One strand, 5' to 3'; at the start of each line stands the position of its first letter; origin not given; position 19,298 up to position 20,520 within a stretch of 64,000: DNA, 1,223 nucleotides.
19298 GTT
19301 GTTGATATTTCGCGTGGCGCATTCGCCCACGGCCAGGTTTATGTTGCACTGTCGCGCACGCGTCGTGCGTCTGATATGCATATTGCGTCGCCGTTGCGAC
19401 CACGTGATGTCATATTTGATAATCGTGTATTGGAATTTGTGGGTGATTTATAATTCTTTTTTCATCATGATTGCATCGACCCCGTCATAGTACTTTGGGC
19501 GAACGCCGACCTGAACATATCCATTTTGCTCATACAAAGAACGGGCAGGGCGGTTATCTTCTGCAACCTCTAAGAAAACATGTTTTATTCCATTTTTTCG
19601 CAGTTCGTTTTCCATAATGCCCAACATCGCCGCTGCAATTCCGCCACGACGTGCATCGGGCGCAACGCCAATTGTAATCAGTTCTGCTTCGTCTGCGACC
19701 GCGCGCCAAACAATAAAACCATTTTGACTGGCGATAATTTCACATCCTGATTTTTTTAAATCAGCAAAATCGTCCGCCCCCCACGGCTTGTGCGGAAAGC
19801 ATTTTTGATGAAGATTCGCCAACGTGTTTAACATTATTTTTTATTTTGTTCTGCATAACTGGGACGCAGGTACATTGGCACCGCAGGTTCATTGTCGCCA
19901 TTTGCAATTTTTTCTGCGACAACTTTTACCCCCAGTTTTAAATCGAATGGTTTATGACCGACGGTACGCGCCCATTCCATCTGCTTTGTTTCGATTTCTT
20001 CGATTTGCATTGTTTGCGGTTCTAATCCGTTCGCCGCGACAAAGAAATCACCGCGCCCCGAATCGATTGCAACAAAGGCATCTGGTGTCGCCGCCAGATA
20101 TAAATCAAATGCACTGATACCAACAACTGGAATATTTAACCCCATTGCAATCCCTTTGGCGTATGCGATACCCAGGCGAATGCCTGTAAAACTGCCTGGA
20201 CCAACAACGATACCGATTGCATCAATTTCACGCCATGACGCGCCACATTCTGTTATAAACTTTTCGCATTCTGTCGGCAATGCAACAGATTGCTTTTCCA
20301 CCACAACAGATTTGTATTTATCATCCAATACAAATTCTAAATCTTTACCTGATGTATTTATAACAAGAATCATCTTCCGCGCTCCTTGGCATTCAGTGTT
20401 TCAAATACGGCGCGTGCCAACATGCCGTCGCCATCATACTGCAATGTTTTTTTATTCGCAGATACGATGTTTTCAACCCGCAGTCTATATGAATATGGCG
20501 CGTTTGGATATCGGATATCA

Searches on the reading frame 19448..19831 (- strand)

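Call 68: search_protein_families(library=pfam, proteins=[window:19448-19831:-], max_evalue=0.001)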
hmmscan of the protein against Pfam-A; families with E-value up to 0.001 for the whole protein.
window:19448-19831:- (127 aa): 4 families
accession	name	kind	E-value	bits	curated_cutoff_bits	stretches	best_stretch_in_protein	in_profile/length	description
PF00583.31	Acetyltransf_1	-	2.4e-13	50.8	20.7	1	5-105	5-116/116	Acetyltransferase (GNAT) family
PF13673.13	Acetyltransf_10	-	9e-10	39.1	23.6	1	44-127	47-128/128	Acetyltransferase (GNAT) domain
PF13508.13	Acetyltransf_7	-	3.1e-09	37.5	27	1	38-106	16-83/84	Acetyltransferase (GNAT) domain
PF08445.16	FR47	-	2e-07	31.3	22.1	1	40-106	13-78/86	FR47-like protein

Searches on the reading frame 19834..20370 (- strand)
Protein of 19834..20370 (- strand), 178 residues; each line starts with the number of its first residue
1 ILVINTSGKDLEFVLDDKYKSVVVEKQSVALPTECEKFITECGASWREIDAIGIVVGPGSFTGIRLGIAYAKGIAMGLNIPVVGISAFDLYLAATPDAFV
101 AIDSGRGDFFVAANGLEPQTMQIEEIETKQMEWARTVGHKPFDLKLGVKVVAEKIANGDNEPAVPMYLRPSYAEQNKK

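Call 68: search_protein_families(library=pfam, proteins=[window:19834-20370:-], max_evalue=0.001)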
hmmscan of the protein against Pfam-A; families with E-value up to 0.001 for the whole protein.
window:19834-20370:- (178 aa): 1 family
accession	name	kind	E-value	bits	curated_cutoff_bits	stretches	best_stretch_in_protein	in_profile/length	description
PF00814.31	TsaD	-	2.3e-16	60.7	24.8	1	27-112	29-121/264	tRNA N6-adenosine threonylcarbamoyltransferase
